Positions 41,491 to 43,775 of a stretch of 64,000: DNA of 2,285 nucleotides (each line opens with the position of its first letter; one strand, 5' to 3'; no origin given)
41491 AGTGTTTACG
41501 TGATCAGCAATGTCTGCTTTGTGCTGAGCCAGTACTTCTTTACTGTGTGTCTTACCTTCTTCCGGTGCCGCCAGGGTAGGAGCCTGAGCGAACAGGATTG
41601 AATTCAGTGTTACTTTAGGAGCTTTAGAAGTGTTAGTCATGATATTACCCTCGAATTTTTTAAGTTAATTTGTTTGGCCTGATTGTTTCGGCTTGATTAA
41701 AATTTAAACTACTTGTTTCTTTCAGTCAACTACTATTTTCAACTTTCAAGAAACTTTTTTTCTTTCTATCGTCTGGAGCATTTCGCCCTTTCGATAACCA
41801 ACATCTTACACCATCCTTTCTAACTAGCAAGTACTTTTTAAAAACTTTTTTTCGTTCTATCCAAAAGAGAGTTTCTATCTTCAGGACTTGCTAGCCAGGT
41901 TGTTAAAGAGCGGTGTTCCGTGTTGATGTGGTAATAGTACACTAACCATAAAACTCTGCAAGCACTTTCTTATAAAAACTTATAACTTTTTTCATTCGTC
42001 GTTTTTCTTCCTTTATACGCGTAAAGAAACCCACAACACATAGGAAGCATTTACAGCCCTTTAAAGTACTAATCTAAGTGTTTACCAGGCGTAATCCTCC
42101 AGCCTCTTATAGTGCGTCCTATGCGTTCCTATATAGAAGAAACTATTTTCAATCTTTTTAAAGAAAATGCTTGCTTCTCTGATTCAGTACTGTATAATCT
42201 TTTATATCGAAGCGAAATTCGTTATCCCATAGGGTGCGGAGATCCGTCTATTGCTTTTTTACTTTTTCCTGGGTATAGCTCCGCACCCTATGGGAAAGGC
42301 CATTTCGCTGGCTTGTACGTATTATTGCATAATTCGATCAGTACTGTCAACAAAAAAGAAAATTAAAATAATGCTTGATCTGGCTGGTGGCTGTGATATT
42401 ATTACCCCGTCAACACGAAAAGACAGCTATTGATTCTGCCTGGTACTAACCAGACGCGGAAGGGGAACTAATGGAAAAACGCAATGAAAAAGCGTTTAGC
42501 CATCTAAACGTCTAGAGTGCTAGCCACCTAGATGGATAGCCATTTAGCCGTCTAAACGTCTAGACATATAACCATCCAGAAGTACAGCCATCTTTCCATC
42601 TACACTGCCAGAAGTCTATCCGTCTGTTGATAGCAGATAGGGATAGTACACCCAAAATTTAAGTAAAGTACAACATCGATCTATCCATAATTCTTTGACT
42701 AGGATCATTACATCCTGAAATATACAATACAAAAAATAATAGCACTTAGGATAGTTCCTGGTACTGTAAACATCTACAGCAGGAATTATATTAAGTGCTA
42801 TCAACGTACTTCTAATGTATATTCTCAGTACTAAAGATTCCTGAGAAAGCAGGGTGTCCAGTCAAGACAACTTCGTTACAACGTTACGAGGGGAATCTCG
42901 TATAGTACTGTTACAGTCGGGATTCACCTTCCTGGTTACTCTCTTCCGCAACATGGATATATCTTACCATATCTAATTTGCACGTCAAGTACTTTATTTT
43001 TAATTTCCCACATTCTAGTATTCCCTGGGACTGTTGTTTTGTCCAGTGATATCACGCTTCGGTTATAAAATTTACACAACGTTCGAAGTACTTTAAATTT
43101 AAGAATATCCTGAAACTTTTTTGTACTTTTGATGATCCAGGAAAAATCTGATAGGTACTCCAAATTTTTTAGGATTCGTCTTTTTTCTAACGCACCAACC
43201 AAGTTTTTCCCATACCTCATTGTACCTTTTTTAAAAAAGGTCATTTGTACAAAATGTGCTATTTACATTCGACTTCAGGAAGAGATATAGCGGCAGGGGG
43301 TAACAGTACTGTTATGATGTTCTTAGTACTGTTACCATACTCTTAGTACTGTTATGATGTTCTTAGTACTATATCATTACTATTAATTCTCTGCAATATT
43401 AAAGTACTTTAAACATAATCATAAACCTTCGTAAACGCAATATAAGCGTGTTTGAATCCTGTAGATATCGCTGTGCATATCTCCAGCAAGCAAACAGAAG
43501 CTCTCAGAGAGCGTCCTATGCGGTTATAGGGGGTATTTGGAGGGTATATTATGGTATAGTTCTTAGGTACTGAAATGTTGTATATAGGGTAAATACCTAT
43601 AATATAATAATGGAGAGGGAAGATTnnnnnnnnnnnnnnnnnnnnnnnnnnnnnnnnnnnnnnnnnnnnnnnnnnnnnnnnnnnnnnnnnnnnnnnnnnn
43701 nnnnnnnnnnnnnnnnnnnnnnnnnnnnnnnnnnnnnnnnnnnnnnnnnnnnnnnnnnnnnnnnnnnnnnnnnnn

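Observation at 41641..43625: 2-kb non-coding hub at the strand switch: iterons, 20-bp tandem repeats, hairpins and opposed promoters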

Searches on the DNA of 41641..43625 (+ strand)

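Call 4: search_dna_similar(query=window:41641-43625:+, collection=phages, mode=near, max_rows=30)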
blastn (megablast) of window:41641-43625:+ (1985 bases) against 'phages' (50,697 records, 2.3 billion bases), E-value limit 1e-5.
Records with a match: 13; places in all: 15; records where one place covers at least 80% of the query: 0.
Best place of each record, by identity: 80-90% 8; 60-80% 5.
By first word of the organism name: Erwinia 6; Cronobacter 2; Serratia 2; Pectobacterium 2; Xanthomonas 1.
By host as written in the record: Erwinia amylovora SNUABM_01 3; Erwinia amylovora 3; Cronobacter sakazakii 2; Serratia marcescens UCC2017 2; Pectobacterium carotovorum subsp. carotovorum strain CBBL19-1-37 2; Xanthomonas vesicatoria 1.
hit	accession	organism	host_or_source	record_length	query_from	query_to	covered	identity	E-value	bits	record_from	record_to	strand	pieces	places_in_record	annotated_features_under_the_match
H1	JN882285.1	Cronobacter phage vB_CsaM_GAP32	Cronobacter sakazakii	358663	752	1031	14%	78.7%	2e-42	180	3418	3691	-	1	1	none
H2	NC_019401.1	Cronobacter phage vB_CsaM_GAP32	Cronobacter sakazakii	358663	752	1031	14%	78.7%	2e-42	180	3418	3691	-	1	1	none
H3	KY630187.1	Serratia phage BF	Serratia marcescens UCC2017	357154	769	1019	13%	82.9%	5e-54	219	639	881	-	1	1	none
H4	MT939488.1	Erwinia phage pEa_SNUABM_50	Erwinia amylovora SNUABM_01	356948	769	1019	13%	82.9%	5e-54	219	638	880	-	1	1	none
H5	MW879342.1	Erwinia phage pEa_SNUABM_19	Erwinia amylovora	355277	769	1019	13%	82.9%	5e-54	219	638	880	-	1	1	none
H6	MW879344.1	Erwinia phage pEa_SNUABM_49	Erwinia amylovora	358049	769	1019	13%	82.9%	5e-54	219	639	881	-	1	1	none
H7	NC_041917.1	Serratia phage BF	Serratia marcescens UCC2017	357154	769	1019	13%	82.9%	5e-54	219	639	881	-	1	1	none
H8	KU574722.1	Pectobacterium phage vB_PcaM_CBB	Pectobacterium carotovorum subsp. ...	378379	752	1019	14%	77.6%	4e-35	156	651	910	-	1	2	redundant repeat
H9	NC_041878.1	Pectobacterium phage vB_PcaM_CBB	Pectobacterium carotovorum subsp. ...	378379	752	1019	14%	77.6%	4e-35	156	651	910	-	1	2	redundant repeat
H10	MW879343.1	Erwinia phage pEa_SNUABM_44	Erwinia amylovora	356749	769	1019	13%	82.5%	2e-52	213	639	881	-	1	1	none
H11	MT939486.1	Erwinia phage pEa_SNUABM_12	Erwinia amylovora SNUABM_01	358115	769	1019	13%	81.8%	3e-51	209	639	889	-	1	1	none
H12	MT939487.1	Erwinia phage pEa_SNUABM_47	Erwinia amylovora SNUABM_01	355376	769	1019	13%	81.8%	3e-51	209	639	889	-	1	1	none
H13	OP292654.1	Xanthomonas phage XbC2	Xanthomonas vesicatoria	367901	754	1005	13%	79.4%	5e-39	169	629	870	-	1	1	none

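Call 7: search_dna_similar(query=window:41641-43625:+, collection=phages, mode=distant, max_rows=60)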
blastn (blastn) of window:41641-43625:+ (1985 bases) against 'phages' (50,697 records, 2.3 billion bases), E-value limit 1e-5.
Records with a match: 25; places in all: 58; records where one place covers at least 80% of the query: 0.
Best place of each record, by identity: 80-90% 1; 60-80% 24.
By first word of the organism name: Erwinia 7; Yersinia 4; Escherichia 3; Cronobacter 2; Pectobacterium 2; Serratia 2; Aeromonas 2; Xanthomonas 1; Salmonella 1; Klebsiella 1.
By host as written in the record: - 4; Erwinia amylovora 3; Erwinia amylovora SNUABM_01 3; Cronobacter sakazakii 2; Pectobacterium carotovorum subsp. carotovorum strain CBBL19-1-37 2; Serratia marcescens UCC2017 2; Aeromonas hydrophila 2; Erwinia aphidicola W09_2 1; and 6 more.
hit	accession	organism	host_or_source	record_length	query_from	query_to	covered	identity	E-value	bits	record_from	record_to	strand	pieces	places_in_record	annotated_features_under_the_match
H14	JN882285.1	Cronobacter phage vB_CsaM_GAP32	Cronobacter sakazakii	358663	256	1910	60%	69.9%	2e-63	421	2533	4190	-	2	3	hypothetical protein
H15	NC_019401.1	Cronobacter phage vB_CsaM_GAP32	Cronobacter sakazakii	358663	256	1910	60%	69.9%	2e-63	421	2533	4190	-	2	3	hypothetical protein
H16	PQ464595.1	Erwinia phage Kaldavass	Erwinia aphidicola W09_2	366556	75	1896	41%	73.1%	3e-55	434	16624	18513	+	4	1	hypothetical protein (x9)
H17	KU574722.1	Pectobacterium phage vB_PcaM_CBB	Pectobacterium carotovorum subsp. ...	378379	752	1893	35%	72.9%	6e-52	351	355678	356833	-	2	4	redundant repeat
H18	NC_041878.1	Pectobacterium phage vB_PcaM_CBB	Pectobacterium carotovorum subsp. ...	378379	752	1893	35%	72.9%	6e-52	351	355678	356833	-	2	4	redundant repeat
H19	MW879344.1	Erwinia phage pEa_SNUABM_49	Erwinia amylovora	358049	147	1647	31%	77.8%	1e-65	463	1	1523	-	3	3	none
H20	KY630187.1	Serratia phage BF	Serratia marcescens UCC2017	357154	147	1647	31%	77.6%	1e-65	459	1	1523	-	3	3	none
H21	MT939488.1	Erwinia phage pEa_SNUABM_50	Erwinia amylovora SNUABM_01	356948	147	1647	31%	77.6%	1e-65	459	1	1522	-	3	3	none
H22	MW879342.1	Erwinia phage pEa_SNUABM_19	Erwinia amylovora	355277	147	1647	31%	77.6%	1e-65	459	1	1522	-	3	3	hypothetical protein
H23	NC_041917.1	Serratia phage BF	Serratia marcescens UCC2017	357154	147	1647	31%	77.6%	1e-65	459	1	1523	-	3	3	none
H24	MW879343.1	Erwinia phage pEa_SNUABM_44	Erwinia amylovora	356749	147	1647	31%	77.5%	2e-64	453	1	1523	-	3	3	none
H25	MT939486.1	Erwinia phage pEa_SNUABM_12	Erwinia amylovora SNUABM_01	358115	147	1647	31%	77.1%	6e-64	453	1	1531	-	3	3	none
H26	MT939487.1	Erwinia phage pEa_SNUABM_47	Erwinia amylovora SNUABM_01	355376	147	1647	31%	77.1%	6e-64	453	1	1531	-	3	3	none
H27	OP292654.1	Xanthomonas phage XbC2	Xanthomonas vesicatoria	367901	25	1005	18%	78.2%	1e-53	280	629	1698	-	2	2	none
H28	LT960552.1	Yersinia phage fHe-Yen9-03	-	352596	1453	1671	11%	76.0%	2e-27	132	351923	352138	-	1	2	none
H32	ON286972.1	Escherichia phage A4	Escherichia coli LF82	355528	814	952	7%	72.7%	3e-11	77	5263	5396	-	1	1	none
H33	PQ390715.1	Escherichia phage SHEFM2K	Escherichia coli EcM2K (ST446)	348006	805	940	7%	70.6%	6e-7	64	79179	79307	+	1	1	hypothetical protein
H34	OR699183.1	Salmonella phage SD-1_S14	Salmonella enterica subsp. enterica ...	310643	805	927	6%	74.6%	1e-9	73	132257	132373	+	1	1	hypothetical protein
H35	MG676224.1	Aeromonas phage AhSzq-1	Aeromonas hydrophila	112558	863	985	6%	70.7%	2e-6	61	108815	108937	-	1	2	none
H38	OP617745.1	Klebsiella phage KP13-7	Klebsiella pneumoniae KP13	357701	545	604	3%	88.3%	3e-11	78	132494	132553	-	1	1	none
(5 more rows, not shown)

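Call 8: get_annotated_region(hit=H8, flank=4000)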
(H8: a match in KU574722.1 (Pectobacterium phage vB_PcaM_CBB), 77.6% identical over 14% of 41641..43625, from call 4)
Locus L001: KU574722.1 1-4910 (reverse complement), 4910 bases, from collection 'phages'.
description: Pectobacterium phage vB_PcaM_CBB, complete genome.
organism: Pectobacterium phage vB_PcaM_CBB (NCBI taxid 2772511)
taxonomy: Viruses; Duplodnaviria; Heunggongvirae; Uroviricota; Caudoviricetes; Mimasvirus; Mimasvirus CBB
host: Pectobacterium carotovorum subsp. carotovorum strain CBBL19-1-37; source: activated sludge from a waste water treatment plant; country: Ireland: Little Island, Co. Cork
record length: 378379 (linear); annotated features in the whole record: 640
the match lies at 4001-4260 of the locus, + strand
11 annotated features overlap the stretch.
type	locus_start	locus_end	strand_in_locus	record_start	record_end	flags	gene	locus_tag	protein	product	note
repeat_region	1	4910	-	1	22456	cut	-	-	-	-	redundant repeat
CDS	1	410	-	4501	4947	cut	-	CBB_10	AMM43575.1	hypothetical protein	similar to hypothetical protein GAP32_010 [Cronobacterphage vB_CsaM_GAP32], YP_006987112.1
CDS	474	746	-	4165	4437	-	-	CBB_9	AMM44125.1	hypothetical protein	similar to hypothetical protein GAP32_009 [Cronobacterphage vB_CsaM_GAP32], YP_006987111.1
CDS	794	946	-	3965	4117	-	-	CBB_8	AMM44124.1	hypothetical protein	-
CDS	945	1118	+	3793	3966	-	-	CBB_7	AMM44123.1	hypothetical protein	-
CDS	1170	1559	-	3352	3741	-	-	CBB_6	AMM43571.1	hypothetical protein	similar to hypothetical protein GAP32_007 [Cronobacterphage vB_CsaM_GAP32], YP_006987109.1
CDS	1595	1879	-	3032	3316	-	-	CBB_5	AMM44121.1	hypothetical protein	similar to hypothetical protein GAP32_008 [Cronobacterphage vB_CsaM_GAP32], YP_006987110.1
CDS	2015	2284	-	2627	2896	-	-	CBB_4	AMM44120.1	hypothetical protein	similar to hypothetical protein GAP32_006 [Cronobacter phage vB_CsaM_GAP32], YP_006987108.1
CDS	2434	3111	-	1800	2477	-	-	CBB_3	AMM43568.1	hypothetical protein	similar to hypothetical protein GAP32_005 [Cronobacterphage vB_CsaM_GAP32], YP_006987107.1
CDS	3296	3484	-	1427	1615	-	-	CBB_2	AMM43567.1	hypothetical protein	-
CDS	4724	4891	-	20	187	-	-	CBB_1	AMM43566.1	hypothetical protein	-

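Call 10: get_annotated_region(hit=H14, flank=3000)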
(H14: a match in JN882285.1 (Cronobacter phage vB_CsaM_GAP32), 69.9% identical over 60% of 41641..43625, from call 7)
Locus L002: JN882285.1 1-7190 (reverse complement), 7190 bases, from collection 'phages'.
description: Cronobacter phage vB_CsaM_GAP32, complete genome.
organism: Cronobacter phage vB_CsaM_GAP32 (NCBI taxid 1141136)
taxonomy: Viruses; Duplodnaviria; Heunggongvirae; Uroviricota; Caudoviricetes; Mimasvirus; Mimasvirus GAP32
host: Cronobacter sakazakii; source: -; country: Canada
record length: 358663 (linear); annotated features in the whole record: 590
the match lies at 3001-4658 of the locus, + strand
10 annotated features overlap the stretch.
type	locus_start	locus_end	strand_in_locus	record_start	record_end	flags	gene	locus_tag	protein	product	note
CDS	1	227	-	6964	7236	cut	-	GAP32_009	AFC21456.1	hypothetical protein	similar to AEL79639.1 hypothetical protein [Escherichia phage vB_EcoP_G7C]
CDS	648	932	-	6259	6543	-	-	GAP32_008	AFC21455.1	hypothetical protein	-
CDS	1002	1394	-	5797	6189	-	-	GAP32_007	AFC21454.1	hypothetical protein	-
regulatory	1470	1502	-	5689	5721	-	-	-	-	terminator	rho-independent terminator; discovered using ARNold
CDS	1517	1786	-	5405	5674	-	-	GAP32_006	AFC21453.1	hypothetical protein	-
CDS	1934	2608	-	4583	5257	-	-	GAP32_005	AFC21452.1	hypothetical protein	-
CDS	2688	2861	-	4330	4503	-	-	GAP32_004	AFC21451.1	hypothetical protein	-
CDS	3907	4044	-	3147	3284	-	-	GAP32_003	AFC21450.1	hypothetical protein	-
CDS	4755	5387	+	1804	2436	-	-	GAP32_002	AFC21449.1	hypothetical protein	-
CDS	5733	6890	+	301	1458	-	-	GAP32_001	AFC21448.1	hypothetical protein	similar to C-terminus YP_004412035.1 regulator of chromosome condensation RCC1 [Spirochaeta coccoides DSM 17374]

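Call 11: get_annotated_region(hit=H16, flank=3000)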
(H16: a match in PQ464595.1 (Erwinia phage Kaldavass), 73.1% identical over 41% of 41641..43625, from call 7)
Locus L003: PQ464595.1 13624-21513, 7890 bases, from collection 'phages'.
description: Erwinia phage Kaldavass, complete genome.
organism: Erwinia phage Kaldavass (NCBI taxid 3374950)
taxonomy: Viruses
host: Erwinia aphidicola W09_2; source: -; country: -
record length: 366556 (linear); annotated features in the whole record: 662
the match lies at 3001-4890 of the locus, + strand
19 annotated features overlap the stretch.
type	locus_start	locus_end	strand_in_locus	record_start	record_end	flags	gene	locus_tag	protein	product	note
CDS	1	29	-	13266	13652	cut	-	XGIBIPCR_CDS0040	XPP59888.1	hypothetical protein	-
CDS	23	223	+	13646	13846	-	-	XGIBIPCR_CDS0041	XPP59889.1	hypothetical protein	-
CDS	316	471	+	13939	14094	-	-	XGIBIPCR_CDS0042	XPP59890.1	hypothetical protein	-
CDS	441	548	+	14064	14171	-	-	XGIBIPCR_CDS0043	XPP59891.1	hypothetical protein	-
CDS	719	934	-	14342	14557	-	-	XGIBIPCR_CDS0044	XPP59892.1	hypothetical protein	-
CDS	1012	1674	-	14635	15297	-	-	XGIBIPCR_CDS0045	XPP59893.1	hypothetical protein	-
CDS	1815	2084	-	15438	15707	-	-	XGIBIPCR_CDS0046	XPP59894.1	hypothetical protein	-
CDS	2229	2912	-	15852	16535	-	-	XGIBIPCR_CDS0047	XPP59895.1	hypothetical protein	-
CDS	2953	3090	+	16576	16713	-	-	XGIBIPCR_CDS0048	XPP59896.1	hypothetical protein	-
CDS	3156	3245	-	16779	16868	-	-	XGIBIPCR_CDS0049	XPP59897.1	hypothetical protein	-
CDS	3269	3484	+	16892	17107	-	-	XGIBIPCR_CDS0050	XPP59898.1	hypothetical protein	-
CDS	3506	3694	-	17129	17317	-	-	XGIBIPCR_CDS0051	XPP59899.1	hypothetical protein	-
CDS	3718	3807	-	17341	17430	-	-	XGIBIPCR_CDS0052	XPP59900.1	hypothetical protein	-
CDS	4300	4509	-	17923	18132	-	-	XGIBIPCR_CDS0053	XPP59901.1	hypothetical protein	-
CDS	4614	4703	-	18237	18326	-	-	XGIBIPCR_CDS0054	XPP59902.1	hypothetical protein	-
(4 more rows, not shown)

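Call 17: get_annotated_region(hit=H20, flank=3000)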
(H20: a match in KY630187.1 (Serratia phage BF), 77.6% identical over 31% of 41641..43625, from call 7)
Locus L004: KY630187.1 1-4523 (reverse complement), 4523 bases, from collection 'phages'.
description: Serratia phage BF, complete genome.
organism: Serratia phage BF (NCBI taxid 1962671)
taxonomy: Viruses; Duplodnaviria; Heunggongvirae; Uroviricota; Caudoviricetes; Eneladusvirus; Eneladusvirus BF
host: Serratia marcescens UCC2017; source: compost; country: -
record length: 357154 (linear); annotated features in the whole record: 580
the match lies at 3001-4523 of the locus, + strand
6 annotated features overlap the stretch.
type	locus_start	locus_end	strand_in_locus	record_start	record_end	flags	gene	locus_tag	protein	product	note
CDS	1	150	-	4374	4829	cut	-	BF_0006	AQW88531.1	hypothetical protein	-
CDS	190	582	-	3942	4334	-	-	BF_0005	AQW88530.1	hypothetical protein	-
CDS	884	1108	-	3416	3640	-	-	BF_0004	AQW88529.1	hypothetical protein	-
CDS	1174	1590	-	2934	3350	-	-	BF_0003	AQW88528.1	hypothetical protein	gp13.5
CDS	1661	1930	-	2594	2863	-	-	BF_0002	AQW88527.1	hypothetical protein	-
CDS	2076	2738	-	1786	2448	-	-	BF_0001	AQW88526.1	hypothetical protein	-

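Call 18: get_annotated_region(hit=H27, flank=3000)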
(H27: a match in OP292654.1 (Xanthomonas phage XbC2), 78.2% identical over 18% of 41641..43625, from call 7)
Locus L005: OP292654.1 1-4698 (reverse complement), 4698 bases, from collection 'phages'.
description: Xanthomonas phage XbC2, complete genome.
organism: Xanthomonas phage XbC2 (NCBI taxid 2978503)
taxonomy: Viruses; Duplodnaviria; Heunggongvirae; Uroviricota; Caudoviricetes; Mimasvirus
host: Xanthomonas vesicatoria; source: water from irrigation channel; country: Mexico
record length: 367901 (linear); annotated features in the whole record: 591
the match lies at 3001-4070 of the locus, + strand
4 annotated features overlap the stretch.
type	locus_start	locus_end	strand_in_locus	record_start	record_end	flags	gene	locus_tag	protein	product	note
CDS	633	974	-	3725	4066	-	-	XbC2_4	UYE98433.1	hypothetical protein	-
CDS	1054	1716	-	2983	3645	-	-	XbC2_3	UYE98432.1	hypothetical protein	-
CDS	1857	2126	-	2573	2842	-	-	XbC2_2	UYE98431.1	hypothetical protein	-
CDS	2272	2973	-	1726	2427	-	-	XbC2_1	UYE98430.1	hypothetical protein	-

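Call 19: get_annotated_region(hit=H32, flank=3000)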
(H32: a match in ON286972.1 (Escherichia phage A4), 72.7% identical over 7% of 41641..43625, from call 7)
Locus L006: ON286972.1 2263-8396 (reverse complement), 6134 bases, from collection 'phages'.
description: Escherichia phage A4, complete genome.
organism: Escherichia phage A4 (NCBI taxid 2950725)
taxonomy: Viruses; Duplodnaviria; Heunggongvirae; Uroviricota; Caudoviricetes; Asteriusvirus
host: Escherichia coli LF82; source: farm animal feces; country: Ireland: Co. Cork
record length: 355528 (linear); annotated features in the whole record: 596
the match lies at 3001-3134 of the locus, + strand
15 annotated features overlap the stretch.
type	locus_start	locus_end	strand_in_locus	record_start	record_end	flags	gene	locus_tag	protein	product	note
CDS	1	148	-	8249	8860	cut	-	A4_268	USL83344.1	hypothetical protein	-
CDS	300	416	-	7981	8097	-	-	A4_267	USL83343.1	hypothetical protein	-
CDS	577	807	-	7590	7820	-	-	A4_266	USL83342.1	hypothetical protein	-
CDS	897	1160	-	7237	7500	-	-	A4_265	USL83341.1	hypothetical protein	-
CDS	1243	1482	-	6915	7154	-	-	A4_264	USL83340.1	hypothetical protein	-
CDS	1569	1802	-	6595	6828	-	-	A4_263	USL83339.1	hypothetical protein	-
CDS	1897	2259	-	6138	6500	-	-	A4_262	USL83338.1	hypothetical protein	-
CDS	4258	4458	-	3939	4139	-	-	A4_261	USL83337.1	hypothetical protein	-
CDS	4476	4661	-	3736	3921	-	-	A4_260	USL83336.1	hypothetical protein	-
CDS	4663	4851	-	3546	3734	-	-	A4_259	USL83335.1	hypothetical protein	-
CDS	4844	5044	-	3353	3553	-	-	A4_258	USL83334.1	hypothetical protein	-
CDS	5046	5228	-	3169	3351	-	-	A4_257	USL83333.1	hypothetical protein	-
CDS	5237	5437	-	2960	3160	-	-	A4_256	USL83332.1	hypothetical protein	-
CDS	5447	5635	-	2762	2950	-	-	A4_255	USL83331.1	hypothetical protein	-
CDS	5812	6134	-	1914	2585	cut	-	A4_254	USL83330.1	hypothetical protein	-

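Call 20: get_annotated_region(hit=H35, flank=3000)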
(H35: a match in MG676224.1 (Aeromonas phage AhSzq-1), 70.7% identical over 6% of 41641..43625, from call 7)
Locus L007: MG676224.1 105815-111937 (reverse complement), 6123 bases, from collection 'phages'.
description: Aeromonas phage AhSzq-1, partial genome.
organism: Aeromonas phage AhSzq-1 (NCBI taxid 2138298)
taxonomy: Viruses; Duplodnaviria; Heunggongvirae; Uroviricota; Caudoviricetes; Demerecviridae; Shenzhenvirus; Shenzhenvirus AhSzq1
host: Aeromonas hydrophila; source: -; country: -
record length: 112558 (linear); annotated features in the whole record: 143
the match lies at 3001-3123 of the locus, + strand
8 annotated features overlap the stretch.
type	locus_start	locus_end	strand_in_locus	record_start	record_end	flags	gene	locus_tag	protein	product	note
CDS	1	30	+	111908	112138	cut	-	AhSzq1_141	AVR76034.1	MCE family protein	-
CDS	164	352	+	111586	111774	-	-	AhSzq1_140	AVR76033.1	hypothetical protein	-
CDS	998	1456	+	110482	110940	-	-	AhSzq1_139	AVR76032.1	hypothetical protein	hypothetical protein Labma_139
CDS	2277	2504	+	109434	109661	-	-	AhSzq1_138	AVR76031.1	hypothetical protein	hypothetical protein Labma_138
CDS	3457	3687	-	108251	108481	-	-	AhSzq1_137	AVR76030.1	polyketide synthase extender module 8-10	-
CDS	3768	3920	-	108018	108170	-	-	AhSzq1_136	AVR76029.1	hypothetical protein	hypothetical protein Labma_136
CDS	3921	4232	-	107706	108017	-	-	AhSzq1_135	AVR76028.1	tail protein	-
CDS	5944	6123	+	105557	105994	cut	-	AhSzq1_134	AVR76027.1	A2 protein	-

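Call 33: search_dna_similar(query=window:42484-42640:+, collection=ecoli_genomes, mode=distant, max_evalue=10, max_rows=20)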
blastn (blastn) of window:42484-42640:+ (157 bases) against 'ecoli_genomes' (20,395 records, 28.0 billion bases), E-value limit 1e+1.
Records with a match: 2; places in all: 2; records where one place covers at least 80% of the query: 0.
Genomes with a match: 2 of 5426; with a place that covers at least 80% of the query: 0. Places per genome that has any: lowest 1, median 1, highest 1. On chromosomes: 0 places; on plasmids: 2.
Best place of each record, by identity: 80-90% 2.
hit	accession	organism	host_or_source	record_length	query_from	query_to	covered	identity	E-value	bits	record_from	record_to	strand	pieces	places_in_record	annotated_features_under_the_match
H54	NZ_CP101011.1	Escherichia coli strain ET76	sediment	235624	69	103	22%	85.7%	2e+0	42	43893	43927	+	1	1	hypothetical protein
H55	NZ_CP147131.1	Escherichia coli strain KFu015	river water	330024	69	103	22%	85.7%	2e+0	42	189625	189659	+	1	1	hypothetical protein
